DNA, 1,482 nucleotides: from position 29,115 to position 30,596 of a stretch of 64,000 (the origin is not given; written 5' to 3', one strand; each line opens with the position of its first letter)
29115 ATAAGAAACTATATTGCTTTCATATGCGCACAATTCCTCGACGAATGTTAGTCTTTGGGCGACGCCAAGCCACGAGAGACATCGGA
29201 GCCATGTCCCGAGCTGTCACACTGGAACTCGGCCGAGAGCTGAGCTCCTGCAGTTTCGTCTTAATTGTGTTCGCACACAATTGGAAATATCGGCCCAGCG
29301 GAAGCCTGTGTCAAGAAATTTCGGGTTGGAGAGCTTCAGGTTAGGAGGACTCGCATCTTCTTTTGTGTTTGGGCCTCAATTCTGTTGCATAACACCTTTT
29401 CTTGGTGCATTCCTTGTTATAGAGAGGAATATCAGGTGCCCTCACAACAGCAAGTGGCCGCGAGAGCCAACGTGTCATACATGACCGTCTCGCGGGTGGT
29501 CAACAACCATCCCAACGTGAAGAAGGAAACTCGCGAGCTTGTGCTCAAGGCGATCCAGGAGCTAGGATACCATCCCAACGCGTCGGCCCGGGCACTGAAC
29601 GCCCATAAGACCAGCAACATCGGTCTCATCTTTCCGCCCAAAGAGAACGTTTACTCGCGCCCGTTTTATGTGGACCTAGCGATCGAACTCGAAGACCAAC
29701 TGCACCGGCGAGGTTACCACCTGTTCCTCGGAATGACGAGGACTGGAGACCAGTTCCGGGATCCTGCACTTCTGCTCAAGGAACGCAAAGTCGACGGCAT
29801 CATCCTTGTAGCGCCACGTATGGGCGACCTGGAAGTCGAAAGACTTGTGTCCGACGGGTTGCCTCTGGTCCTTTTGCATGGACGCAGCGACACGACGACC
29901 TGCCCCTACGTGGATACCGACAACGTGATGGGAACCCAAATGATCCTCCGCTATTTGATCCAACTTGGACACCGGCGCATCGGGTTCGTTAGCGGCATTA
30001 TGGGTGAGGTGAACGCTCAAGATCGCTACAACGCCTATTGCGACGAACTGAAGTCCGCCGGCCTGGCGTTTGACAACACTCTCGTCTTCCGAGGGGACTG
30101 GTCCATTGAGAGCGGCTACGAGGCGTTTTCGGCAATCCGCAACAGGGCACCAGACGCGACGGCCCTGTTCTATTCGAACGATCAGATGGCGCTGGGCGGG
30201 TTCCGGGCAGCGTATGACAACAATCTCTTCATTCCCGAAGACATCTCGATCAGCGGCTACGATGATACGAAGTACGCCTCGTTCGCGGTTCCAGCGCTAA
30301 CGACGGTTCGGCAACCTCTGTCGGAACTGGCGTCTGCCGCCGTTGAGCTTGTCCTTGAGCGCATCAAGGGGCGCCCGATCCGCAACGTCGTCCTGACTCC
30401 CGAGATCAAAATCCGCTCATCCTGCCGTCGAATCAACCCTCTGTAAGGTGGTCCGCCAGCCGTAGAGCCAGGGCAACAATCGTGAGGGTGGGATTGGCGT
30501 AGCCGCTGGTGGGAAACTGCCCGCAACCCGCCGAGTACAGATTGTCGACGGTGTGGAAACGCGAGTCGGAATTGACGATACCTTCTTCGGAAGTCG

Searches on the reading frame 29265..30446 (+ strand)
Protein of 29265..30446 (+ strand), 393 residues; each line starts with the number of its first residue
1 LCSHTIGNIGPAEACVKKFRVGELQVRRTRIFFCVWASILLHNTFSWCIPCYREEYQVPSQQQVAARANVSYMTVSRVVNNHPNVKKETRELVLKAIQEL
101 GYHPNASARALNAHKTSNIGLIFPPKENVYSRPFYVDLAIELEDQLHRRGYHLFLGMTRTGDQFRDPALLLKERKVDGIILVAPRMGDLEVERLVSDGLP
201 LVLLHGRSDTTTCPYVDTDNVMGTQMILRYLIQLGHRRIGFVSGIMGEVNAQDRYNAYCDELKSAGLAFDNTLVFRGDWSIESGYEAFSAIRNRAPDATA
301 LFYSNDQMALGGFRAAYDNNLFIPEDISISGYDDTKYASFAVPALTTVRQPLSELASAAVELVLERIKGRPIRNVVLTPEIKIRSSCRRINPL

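Call 4: search_protein_families(library=pfam, proteins=[window:29265-30446:+])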
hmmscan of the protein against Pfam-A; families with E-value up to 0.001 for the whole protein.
window:29265-30446:+ (393 aa): 4 families
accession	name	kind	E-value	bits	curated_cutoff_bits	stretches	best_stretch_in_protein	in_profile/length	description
PF13377.12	Peripla_BP_3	-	1.2e-31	110.5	26.5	1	229-387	2-167/167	Periplasmic binding protein-like domain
PF00532.27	Peripla_BP_1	-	1.3e-22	81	22.2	1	118-369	3-265/281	Periplasmic binding proteins and sugar binding domain of LacI family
PF00356.27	LacI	-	1.2e-18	67.1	27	1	63-105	4-46/46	Bacterial regulatory proteins, lacI family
PF13407.12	Peripla_BP_4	-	1.3e-07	31.9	35.1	1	174-337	54-221/258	Periplasmic binding protein domain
